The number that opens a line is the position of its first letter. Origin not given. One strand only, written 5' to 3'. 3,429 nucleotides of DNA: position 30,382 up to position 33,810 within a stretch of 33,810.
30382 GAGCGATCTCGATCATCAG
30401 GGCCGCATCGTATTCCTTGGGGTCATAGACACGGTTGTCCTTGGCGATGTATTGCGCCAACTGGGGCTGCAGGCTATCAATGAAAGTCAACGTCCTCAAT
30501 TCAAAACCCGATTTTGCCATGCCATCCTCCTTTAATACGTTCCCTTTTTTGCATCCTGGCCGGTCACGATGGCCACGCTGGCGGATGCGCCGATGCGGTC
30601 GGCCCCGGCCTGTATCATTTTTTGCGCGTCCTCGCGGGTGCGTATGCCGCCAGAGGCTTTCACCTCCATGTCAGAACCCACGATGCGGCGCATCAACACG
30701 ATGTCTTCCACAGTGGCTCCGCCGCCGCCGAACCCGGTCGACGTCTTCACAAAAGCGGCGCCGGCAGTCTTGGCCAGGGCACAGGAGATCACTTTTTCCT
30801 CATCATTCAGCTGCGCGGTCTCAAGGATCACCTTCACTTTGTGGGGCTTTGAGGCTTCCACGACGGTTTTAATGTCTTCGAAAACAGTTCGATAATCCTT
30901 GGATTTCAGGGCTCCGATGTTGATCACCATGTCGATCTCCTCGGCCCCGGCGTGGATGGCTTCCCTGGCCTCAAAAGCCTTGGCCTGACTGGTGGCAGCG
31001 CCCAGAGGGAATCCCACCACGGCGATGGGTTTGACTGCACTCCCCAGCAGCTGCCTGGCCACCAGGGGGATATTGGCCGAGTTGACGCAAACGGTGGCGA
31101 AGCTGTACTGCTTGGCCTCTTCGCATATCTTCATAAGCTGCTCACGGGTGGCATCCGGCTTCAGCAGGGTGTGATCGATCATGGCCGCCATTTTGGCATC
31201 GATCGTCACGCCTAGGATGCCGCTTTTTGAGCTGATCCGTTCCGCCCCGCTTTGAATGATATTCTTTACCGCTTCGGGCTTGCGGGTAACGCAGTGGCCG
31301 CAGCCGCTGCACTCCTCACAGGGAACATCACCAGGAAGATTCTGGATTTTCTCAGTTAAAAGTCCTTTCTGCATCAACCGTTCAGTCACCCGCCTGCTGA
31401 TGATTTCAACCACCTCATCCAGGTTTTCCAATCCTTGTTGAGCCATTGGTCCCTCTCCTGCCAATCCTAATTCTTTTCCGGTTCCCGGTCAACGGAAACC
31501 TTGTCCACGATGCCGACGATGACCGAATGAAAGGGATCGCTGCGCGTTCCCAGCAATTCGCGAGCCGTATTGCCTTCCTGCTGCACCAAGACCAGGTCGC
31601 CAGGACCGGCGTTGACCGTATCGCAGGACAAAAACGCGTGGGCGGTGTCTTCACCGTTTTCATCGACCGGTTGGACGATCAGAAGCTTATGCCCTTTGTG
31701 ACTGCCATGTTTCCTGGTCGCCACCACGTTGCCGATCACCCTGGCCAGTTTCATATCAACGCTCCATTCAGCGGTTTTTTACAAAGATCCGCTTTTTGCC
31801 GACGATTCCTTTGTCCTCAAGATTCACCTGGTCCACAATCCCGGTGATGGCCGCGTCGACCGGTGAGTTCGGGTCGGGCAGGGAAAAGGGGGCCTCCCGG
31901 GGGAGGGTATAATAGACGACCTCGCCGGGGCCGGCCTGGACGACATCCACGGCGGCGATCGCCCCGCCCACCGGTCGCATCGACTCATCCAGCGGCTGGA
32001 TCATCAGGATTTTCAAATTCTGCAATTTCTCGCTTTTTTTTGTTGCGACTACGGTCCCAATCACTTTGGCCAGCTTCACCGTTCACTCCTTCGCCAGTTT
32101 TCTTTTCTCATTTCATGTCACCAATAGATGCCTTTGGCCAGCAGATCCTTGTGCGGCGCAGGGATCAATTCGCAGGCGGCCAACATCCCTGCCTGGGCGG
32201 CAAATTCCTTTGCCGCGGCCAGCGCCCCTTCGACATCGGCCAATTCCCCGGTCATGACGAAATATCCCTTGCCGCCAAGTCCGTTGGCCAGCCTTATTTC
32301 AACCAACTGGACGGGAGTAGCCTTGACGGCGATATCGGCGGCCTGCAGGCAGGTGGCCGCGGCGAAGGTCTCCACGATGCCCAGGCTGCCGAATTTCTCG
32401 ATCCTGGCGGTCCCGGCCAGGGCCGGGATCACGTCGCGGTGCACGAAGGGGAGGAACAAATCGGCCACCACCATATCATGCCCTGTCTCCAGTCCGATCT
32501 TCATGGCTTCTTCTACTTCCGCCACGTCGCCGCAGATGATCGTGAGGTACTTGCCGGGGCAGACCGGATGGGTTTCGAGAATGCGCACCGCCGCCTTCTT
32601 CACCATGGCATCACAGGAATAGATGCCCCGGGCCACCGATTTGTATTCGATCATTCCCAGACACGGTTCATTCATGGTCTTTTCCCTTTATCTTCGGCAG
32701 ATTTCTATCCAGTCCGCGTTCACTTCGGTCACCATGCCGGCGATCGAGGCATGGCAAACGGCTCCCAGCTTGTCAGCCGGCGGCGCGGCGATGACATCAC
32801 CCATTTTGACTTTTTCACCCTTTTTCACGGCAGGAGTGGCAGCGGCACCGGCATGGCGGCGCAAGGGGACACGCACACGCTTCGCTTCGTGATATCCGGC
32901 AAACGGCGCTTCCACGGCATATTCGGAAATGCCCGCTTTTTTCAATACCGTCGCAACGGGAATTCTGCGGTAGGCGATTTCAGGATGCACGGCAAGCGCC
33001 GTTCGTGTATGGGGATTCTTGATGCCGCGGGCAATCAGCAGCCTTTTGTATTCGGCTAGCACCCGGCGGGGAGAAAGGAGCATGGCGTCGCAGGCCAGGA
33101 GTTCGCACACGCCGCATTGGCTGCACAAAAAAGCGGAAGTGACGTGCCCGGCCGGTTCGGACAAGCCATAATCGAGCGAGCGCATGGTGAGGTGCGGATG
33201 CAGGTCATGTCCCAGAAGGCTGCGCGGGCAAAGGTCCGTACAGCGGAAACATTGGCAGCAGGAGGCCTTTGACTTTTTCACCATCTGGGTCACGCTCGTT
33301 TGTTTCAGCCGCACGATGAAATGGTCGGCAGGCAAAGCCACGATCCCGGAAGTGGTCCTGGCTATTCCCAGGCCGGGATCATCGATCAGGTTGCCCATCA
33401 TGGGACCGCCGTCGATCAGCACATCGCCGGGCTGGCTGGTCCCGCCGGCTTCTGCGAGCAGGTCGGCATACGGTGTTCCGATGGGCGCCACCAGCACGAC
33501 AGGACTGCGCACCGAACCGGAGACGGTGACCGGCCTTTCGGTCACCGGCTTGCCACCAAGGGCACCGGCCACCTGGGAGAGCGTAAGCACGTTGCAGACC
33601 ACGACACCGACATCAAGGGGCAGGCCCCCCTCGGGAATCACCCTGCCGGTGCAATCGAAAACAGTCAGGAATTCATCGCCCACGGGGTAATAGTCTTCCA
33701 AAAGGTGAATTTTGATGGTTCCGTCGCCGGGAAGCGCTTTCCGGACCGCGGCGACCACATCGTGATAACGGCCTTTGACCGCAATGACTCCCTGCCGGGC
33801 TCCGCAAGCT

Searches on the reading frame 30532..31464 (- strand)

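Call 74: search_protein_families(library=pfam, proteins=[window:30532-31464:-], max_evalue=0.0001)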
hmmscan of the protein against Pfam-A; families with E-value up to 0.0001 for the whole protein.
window:30532-31464:- (310 aa): 1 family
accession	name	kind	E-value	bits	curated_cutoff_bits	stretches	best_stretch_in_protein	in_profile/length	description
PF01791.15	DeoC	-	1.5e-15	57.9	23.8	1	92-293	2-217/229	DeoC/LacD family aldolase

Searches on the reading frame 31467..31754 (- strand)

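Call 74: search_protein_families(library=pfam, proteins=[window:31467-31754:-], max_evalue=0.0001)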
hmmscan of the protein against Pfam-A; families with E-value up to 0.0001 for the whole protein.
window:31467-31754:- (95 aa): 1 family
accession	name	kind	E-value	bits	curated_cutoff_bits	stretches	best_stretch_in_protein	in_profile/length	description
PF03319.19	EutN_CcmL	-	1.3e-25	90.1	25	1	1-84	1-83/83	Ethanolamine utilisation protein EutN/carboxysome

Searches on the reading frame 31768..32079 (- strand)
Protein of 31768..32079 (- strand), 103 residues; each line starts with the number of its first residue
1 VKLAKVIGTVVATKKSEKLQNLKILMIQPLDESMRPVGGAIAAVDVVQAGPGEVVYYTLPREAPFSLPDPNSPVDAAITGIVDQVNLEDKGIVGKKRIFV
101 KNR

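Call 74: search_protein_families(library=pfam, proteins=[window:31768-32079:-], max_evalue=0.0001)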
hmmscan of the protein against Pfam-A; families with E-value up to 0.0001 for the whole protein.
window:31768-32079:- (103 aa): 1 family
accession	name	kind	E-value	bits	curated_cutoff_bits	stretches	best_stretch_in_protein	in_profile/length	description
PF03319.19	EutN_CcmL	-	1.5e-24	86.8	25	1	1-83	1-83/83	Ethanolamine utilisation protein EutN/carboxysome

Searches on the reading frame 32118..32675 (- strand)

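Call 74: search_protein_families(library=pfam, proteins=[window:32118-32675:-], max_evalue=0.0001)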
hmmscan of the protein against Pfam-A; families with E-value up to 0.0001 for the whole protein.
window:32118-32675:- (185 aa): 1 family
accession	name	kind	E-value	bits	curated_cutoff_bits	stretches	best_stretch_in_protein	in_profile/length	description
PF00936.24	BMC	-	1.5e-38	131.1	24.5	2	6-76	2-73/75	BMC domain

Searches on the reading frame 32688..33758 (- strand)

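Call 74: search_protein_families(library=pfam, proteins=[window:32688-33758:-], max_evalue=0.0001)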
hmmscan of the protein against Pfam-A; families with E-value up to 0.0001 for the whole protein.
window:32688-33758:- (356 aa): 4 families
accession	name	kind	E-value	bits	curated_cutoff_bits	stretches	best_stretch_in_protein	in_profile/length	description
PF13375.12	RnfC_N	-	4.2e-12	46.4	25.6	1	282-347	17-81/101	RnfC Barrel sandwich hybrid domain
PF10531.15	SLBB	-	1.3e-10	41.4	27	1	77-122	2-53/55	SLBB domain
PF13534.11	Fer4_17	-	1.5e-10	41.9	22.2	1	166-225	1-58/61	4Fe-4S dicluster domain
PF01512.22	Complex1_51K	-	7.2e-10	39.4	31.2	1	3-64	85-149/150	Nuo51 FMN-binding domain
